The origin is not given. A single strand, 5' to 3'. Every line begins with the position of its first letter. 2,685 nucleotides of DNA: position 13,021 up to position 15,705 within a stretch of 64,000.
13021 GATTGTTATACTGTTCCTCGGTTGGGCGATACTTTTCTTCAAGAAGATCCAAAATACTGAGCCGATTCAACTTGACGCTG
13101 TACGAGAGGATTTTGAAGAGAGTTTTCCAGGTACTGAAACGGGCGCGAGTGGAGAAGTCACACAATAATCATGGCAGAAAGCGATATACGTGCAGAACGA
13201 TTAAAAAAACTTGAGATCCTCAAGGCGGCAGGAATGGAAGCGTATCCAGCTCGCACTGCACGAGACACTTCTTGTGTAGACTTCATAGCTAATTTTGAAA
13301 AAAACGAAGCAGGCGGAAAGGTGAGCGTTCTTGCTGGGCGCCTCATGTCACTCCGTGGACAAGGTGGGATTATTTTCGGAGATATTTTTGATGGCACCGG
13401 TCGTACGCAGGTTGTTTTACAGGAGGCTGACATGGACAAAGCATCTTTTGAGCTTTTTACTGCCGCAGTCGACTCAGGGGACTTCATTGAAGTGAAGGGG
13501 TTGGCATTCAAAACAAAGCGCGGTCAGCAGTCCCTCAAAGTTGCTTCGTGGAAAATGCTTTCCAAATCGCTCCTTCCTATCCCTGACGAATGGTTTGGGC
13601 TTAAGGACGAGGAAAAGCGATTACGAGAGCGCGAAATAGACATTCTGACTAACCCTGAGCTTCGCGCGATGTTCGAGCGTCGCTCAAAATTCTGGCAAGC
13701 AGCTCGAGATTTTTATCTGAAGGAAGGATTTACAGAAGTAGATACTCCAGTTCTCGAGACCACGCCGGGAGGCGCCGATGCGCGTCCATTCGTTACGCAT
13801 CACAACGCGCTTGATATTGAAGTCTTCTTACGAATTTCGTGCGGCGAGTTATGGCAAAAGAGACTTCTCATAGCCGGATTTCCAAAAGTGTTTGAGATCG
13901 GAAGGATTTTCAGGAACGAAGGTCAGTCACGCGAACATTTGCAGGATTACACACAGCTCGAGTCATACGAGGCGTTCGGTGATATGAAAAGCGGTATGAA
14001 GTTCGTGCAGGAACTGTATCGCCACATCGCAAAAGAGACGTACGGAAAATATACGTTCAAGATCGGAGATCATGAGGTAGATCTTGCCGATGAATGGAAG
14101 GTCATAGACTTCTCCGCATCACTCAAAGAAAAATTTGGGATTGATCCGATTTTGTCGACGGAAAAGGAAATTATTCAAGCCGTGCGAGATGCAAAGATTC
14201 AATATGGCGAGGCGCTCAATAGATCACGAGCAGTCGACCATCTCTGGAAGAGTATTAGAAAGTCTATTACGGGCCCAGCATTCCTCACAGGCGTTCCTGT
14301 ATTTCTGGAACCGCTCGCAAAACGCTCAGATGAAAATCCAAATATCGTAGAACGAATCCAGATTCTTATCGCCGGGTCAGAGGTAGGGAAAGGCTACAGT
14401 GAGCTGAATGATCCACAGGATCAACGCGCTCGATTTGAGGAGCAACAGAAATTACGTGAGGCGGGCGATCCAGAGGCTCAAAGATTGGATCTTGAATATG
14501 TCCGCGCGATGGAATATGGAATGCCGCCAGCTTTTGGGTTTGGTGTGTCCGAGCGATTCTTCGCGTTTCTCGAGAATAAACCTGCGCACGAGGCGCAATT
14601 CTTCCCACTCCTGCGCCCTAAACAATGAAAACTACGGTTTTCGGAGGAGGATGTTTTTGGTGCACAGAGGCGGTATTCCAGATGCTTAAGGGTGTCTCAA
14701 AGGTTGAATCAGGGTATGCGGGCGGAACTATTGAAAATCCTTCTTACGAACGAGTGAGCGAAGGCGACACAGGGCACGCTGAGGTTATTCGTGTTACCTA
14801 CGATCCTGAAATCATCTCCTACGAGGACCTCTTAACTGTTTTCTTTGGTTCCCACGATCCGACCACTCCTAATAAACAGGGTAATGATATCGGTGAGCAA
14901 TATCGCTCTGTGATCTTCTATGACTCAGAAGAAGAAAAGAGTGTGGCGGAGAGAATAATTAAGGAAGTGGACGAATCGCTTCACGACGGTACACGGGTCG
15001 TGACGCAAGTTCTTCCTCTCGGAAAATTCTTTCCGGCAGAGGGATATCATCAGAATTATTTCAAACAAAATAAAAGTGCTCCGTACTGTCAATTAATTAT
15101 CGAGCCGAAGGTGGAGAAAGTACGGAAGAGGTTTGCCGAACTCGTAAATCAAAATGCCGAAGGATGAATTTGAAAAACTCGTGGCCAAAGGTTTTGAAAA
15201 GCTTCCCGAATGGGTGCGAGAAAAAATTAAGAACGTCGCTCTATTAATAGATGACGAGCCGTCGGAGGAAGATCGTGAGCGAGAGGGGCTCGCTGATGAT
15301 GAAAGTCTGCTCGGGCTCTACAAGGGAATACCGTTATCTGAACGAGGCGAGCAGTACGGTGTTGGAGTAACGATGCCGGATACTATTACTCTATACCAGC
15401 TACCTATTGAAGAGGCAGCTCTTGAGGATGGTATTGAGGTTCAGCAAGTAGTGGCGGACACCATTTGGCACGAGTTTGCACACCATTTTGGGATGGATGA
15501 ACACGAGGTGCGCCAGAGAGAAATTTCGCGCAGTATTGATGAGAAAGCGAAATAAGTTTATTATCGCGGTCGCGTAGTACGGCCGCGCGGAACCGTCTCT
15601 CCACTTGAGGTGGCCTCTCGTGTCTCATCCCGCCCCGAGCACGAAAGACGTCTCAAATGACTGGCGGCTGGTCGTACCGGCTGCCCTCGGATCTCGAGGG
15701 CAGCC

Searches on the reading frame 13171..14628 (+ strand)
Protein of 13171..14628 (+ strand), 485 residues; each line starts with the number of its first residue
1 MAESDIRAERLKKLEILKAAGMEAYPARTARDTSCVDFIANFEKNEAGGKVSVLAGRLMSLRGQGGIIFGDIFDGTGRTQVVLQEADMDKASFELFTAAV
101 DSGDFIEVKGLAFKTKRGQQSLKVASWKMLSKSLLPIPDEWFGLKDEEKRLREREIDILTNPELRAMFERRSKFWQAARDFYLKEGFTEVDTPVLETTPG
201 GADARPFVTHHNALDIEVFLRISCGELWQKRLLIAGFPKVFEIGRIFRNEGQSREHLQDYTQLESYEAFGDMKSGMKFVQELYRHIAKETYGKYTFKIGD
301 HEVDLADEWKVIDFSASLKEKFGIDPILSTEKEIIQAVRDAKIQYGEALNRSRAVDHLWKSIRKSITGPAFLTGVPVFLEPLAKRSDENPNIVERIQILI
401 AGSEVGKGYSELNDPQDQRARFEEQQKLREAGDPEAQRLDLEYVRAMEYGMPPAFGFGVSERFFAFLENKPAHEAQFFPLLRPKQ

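Call 7: search_protein_families(library=pfam, proteins=[window:13171-14628:+])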
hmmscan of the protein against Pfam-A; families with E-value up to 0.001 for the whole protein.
window:13171-14628:+ (485 aa): 2 families
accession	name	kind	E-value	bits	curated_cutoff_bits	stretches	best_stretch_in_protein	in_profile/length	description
PF00152.25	tRNA-synt_2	-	2.5e-57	194.7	25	1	146-479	1-305/308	tRNA synthetases class II (D, K and N)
PF01336.31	tRNA_anti-codon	-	4.5e-11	43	27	1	54-129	3-74/75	OB-fold nucleic acid binding domain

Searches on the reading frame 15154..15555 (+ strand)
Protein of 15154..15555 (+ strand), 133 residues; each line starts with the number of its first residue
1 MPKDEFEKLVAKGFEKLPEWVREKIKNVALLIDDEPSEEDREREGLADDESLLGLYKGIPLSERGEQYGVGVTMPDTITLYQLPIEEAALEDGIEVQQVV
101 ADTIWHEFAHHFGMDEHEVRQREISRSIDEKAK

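Call 7: search_protein_families(library=pfam, proteins=[window:15154-15555:+])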
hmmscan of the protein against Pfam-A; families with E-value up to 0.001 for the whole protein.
window:15154-15555:+ (133 aa): 1 family
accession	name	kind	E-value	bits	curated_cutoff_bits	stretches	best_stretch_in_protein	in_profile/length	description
PF06262.17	Zincin_1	-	7.9e-24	83.9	22.4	1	26-122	2-95/97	Zincin-like metallopeptidase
